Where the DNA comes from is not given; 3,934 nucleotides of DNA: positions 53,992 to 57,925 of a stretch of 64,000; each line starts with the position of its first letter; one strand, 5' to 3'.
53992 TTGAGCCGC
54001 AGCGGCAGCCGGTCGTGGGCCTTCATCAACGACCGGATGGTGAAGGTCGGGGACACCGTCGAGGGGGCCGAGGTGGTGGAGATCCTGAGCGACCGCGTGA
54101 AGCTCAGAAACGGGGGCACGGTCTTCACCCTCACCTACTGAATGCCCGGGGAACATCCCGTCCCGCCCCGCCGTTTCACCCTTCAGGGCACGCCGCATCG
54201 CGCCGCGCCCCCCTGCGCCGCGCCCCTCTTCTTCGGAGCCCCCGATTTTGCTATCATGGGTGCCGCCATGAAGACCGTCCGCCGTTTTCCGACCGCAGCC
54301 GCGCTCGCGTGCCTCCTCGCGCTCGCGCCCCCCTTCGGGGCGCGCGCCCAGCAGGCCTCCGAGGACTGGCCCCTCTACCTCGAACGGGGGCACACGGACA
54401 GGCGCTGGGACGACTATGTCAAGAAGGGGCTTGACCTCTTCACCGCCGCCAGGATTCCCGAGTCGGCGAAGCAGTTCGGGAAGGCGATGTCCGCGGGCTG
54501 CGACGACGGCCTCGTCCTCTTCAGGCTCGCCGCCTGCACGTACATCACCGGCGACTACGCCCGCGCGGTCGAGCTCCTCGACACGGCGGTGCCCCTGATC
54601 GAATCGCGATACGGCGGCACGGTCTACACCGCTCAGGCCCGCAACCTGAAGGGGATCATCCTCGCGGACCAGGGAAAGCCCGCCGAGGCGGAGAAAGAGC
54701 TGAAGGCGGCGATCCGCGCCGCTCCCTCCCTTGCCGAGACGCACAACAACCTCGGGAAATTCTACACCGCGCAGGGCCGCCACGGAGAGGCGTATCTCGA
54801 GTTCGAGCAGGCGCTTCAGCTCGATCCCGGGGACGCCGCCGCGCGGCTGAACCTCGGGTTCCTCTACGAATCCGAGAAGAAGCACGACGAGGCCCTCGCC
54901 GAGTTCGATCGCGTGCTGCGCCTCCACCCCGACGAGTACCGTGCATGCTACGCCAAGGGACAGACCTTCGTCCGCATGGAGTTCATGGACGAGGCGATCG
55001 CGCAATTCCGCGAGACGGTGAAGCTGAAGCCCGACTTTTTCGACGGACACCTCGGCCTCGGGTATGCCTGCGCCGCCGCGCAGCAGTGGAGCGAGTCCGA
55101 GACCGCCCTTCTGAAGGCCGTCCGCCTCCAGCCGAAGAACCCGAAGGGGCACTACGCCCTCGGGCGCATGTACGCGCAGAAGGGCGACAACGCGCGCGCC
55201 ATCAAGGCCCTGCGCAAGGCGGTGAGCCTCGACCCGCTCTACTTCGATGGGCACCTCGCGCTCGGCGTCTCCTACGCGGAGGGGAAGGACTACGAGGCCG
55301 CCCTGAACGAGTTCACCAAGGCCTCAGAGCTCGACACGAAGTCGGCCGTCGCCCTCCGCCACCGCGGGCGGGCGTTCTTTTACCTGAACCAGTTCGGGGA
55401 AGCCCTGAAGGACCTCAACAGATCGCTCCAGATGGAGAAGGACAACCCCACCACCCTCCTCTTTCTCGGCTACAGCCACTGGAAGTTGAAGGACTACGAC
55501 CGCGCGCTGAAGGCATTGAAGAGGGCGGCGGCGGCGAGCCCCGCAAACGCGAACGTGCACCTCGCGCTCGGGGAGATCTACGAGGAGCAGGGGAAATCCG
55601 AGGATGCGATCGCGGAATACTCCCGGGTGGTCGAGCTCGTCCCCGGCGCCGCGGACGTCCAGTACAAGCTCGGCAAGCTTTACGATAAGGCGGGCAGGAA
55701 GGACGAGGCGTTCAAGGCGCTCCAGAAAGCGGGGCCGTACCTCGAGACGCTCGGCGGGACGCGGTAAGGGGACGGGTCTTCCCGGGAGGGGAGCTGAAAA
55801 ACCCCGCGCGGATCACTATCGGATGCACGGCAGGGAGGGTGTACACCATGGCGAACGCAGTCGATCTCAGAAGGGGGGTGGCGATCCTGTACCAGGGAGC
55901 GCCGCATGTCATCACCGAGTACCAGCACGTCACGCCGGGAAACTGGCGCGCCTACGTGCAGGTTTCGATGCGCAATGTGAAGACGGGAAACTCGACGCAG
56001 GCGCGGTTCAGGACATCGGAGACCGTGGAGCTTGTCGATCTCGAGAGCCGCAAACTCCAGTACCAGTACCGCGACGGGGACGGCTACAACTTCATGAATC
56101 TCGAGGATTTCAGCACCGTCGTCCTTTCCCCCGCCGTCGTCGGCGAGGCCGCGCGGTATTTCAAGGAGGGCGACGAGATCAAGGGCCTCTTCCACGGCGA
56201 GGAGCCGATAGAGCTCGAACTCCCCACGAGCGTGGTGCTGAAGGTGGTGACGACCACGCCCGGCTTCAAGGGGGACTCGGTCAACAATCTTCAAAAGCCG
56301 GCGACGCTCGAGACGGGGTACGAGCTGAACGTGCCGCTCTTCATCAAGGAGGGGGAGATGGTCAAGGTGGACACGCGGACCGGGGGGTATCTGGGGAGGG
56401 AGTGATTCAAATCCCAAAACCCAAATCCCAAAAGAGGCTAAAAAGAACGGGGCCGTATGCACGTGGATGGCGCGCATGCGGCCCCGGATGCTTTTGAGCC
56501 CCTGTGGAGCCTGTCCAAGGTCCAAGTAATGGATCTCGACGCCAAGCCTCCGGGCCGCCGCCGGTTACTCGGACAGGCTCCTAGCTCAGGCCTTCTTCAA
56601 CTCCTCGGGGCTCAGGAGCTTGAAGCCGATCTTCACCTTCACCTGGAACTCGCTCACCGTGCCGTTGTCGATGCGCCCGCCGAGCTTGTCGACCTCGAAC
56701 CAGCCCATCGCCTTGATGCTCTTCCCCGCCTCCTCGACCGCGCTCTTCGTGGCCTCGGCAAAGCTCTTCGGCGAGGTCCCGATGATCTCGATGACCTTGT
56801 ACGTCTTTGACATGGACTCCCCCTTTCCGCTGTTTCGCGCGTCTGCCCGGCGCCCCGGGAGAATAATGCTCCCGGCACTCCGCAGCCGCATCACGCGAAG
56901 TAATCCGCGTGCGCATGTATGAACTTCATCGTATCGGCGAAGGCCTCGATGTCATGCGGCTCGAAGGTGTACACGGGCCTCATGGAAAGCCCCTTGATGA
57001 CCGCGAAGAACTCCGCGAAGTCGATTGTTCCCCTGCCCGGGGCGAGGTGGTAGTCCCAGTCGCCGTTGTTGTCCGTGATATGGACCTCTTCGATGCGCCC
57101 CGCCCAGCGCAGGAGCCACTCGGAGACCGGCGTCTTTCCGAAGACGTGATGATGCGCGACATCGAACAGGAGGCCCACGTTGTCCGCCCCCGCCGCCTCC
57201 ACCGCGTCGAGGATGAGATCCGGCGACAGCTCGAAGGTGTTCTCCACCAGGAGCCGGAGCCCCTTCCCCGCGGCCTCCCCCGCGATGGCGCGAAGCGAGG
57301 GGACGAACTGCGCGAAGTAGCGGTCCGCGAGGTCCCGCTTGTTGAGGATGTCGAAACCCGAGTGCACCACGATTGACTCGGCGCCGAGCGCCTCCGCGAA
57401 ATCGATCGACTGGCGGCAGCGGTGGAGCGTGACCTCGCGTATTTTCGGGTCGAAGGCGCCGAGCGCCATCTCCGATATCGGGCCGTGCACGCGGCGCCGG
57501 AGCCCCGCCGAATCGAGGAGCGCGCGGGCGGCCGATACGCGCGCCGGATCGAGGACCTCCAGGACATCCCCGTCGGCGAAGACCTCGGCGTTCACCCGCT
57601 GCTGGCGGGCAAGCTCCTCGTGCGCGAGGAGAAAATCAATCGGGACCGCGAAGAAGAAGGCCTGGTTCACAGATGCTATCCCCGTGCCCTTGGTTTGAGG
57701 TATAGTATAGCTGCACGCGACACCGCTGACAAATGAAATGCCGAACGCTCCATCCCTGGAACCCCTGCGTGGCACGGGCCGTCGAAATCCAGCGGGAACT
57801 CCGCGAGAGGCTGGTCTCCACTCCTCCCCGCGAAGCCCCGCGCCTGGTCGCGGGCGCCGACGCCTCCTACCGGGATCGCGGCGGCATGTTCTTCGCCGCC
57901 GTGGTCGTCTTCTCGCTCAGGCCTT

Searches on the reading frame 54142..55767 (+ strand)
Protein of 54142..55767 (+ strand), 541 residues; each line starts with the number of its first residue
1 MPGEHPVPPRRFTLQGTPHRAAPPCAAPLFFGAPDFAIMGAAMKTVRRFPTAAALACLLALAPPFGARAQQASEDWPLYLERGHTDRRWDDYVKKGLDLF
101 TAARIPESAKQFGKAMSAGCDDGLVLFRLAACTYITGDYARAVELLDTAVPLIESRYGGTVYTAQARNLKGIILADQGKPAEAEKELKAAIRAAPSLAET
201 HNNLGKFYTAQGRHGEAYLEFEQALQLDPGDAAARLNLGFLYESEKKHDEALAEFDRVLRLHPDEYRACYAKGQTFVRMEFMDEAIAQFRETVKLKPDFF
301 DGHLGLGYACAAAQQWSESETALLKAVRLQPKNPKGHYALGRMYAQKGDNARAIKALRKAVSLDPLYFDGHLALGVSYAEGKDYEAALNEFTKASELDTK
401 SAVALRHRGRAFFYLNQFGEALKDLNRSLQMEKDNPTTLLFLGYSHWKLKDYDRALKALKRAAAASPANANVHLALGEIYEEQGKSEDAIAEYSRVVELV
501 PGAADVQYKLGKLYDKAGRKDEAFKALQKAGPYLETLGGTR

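Call 25: search_protein_families(library=pfam, proteins=[window:54142-55767:+], max_evalue=0.01)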
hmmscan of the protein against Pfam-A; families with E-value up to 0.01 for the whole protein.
window:54142-55767:+ (541 aa): 35 families (the best 25 are shown)
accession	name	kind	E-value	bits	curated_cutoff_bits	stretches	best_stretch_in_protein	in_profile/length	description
PF07719.23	TPR_2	-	2.8e-59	192.8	27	7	334-365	1-32/34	Tetratricopeptide repeat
PF13414.12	TPR_11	-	8.5e-59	195.4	26.8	8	341-379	1-39/42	TPR repeat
PF13432.12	TPR_16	-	2.6e-51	172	32.7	6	408-470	3-65/65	Tetratricopeptide repeat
PF00515.34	TPR_1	-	2.3e-50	166.9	27.8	6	198-230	1-33/34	Tetratricopeptide repeat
PF13181.12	TPR_8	-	5.8e-48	157.4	25.7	3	337-365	4-32/34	Tetratricopeptide repeat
PF14559.12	TPR_19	-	9.6e-42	141.6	25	7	209-271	2-66/68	Tetratricopeptide repeat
PF13424.12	TPR_12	-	4.9e-36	123.2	30.1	6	126-195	6-76/77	Tetratricopeptide repeat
PF13428.12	TPR_14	-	1.8e-35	118.2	23.5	6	438-479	3-44/44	Tetratricopeptide repeat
PF13431.12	TPR_17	-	2.9e-35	118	24.4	3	323-354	2-33/34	Tetratricopeptide repeat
PF13174.12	TPR_6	-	4.3e-21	74.5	26.3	1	505-529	1-25/33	Tetratricopeptide repeat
PF13176.12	TPR_7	-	4.5e-21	73.5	27.9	0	338-365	3-32/36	Tetratricopeptide repeat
PF12895.13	ANAPC3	-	1.5e-19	70.5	27.2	1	427-493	14-79/82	Anaphase-promoting complex, cyclosome, subunit 3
PF13371.12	TPR_9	-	8e-18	64.7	35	1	239-298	2-61/73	Tetratricopeptide repeat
PF23914.1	TPR_CcmH_CycH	-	4.5e-17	62.8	42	3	294-396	44-149/158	Cytochrome c-type biogenesis protein H TPR domain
PF24575.1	TPR_Slam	-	7.8e-14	52.4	35.2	0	337-391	50-104/104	Surface lipoprotein assembly modifier, N-terminal TPR repeats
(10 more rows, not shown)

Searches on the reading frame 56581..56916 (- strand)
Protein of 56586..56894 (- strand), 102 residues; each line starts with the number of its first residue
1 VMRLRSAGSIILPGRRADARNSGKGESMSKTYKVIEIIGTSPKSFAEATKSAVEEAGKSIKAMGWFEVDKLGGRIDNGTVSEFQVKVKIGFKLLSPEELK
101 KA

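Call 25: search_protein_families(library=pfam, proteins=[window:56586-56894:-, window:56581-56916:-], max_evalue=0.01)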
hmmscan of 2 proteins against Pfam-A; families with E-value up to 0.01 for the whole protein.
window:56586-56894:- (102 aa): 1 family
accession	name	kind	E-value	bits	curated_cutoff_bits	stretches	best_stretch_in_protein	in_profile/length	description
PF07311.17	Dodecin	-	1.3e-23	83.5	22.5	1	31-93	1-63/64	Dodecin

window:56581-56916:- (111 aa): 0 families

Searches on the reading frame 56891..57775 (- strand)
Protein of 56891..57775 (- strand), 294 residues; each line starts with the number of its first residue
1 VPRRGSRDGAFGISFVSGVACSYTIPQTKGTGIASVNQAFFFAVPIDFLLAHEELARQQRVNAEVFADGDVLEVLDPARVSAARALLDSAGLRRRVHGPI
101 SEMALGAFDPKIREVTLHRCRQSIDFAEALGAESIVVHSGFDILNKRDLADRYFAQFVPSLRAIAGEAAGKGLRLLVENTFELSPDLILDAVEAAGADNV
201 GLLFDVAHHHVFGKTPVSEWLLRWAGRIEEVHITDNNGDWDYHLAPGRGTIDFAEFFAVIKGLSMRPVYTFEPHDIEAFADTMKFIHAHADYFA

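Call 25: search_protein_families(library=pfam, proteins=[window:56891-57775:-], max_evalue=0.01)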
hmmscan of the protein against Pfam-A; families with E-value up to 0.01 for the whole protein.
window:56891-57775:- (294 aa): 1 family
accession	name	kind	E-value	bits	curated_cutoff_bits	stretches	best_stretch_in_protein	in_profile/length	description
PF01261.30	AP_endonuc_2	-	5.7e-31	108.5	31.1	1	71-286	21-246/249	Xylose isomerase-like TIM barrel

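Call 55: find_homologous_proteins(query=window:56891-57775:-, max_evalue=1e-40)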
Query window:56891-57775:- (294 aa): 27 proteins with E <= 1e-40 among 6660 candidates.
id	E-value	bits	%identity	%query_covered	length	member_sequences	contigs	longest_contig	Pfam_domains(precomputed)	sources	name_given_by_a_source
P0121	3.2e-164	563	98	88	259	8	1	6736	PF01261.31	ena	-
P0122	8.2e-140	483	83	87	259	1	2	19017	PF01261.31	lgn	-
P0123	6.4e-125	434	74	88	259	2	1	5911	PF01261.31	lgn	-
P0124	1.7e-124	433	74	88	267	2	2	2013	PF01261.31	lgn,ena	-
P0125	4.6e-120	418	72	88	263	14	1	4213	PF01261.31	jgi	jgi:sugar phosphate isomerase/epimerase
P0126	1.3e-115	404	71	89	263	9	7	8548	PF01261.31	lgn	-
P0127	3.6e-107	376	86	65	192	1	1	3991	PF01261.31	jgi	jgi:sugar phosphate isomerase/epimerase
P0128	8.2e-99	349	60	88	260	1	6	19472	PF01261.31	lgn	-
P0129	8.8e-98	345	79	65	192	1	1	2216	PF01261.31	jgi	jgi:sugar phosphate isomerase/epimerase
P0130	2.4e-97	344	58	88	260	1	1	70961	PF01261.31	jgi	jgi:sugar phosphate isomerase/epimerase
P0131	4.1e-97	343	58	88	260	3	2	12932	PF01261.31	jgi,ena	-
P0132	3.2e-96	340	58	87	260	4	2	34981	PF01261.31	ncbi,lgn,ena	-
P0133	1.5e-94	335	57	88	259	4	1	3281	PF01261.31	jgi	-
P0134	2.1e-94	334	57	88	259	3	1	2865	PF01261.31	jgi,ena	-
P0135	3.7e-93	330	57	88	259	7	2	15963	PF01261.31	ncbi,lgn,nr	ncbi:MAG: sugar phosphate isomerase/epimerase [Candidatus Aureabacteria bacterium]|nr:sugar phosphat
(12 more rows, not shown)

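Call 56: find_encoding_contigs(protein=P0121, flank=6000, max_places=3)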
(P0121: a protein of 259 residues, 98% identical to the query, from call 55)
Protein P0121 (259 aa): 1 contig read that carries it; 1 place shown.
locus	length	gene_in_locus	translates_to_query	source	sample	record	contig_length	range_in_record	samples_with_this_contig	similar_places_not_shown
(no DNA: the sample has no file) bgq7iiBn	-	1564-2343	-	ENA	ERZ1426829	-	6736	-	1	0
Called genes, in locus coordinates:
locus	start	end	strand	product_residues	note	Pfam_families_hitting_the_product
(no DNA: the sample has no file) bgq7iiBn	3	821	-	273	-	?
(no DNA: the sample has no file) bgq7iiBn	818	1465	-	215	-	PF04493:Endonuclease_5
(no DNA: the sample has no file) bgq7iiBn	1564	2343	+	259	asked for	PF01261:AP_endonuc_2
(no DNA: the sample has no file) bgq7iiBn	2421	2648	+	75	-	PF07311:Dodecin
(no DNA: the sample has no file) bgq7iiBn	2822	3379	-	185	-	PF08207:EFP_N, PF01132:EFP, PF09285:Elong-fact-P_C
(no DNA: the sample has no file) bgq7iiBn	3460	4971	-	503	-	-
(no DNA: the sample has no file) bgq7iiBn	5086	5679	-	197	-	-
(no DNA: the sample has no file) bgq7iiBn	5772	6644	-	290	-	PF13191:AAA_16, PF01637:ATPase_2 (weak), PF05621:TniB (faint), PF13401:AAA_22, PF13604:AAA_30 (faint), PF00004:AAA (weak), PF09848:SLFN-g3_helicase (weak)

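Call 57: find_encoding_contigs(protein=P0122, flank=5000, max_places=2)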
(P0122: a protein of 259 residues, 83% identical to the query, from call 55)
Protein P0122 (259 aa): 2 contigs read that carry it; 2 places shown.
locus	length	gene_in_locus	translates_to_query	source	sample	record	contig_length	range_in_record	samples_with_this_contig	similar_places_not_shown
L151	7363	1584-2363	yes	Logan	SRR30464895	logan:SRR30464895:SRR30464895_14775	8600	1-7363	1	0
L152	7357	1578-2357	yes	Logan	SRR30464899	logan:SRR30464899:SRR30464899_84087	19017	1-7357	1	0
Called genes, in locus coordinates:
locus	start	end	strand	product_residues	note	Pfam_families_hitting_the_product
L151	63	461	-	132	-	-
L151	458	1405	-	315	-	PF04055:Radical_SAM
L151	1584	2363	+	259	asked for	PF01261:AP_endonuc_2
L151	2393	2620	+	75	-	PF07311:Dodecin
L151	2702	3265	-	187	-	PF08207:EFP_N, PF01132:EFP, PF09285:Elong-fact-P_C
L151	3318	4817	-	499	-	-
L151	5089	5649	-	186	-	-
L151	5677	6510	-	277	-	PF13191:AAA_16, PF01637:ATPase_2 (weak), PF05621:TniB (faint), PF09848:SLFN-g3_helicase (weak), PF13173:AAA_14 (faint), PF13401:AAA_22, PF00004:AAA (weak)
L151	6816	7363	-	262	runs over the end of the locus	PF00459:Inositol_P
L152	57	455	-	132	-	-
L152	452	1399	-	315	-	PF04055:Radical_SAM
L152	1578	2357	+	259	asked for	PF01261:AP_endonuc_2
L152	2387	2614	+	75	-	PF07311:Dodecin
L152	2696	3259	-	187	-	PF08207:EFP_N, PF01132:EFP, PF09285:Elong-fact-P_C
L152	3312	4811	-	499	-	-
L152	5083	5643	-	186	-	-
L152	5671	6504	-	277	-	PF13191:AAA_16, PF01637:ATPase_2 (weak), PF05621:TniB (faint), PF09848:SLFN-g3_helicase (weak), PF13173:AAA_14 (faint), PF13401:AAA_22, PF00004:AAA (weak)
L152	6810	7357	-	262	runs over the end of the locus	PF00459:Inositol_P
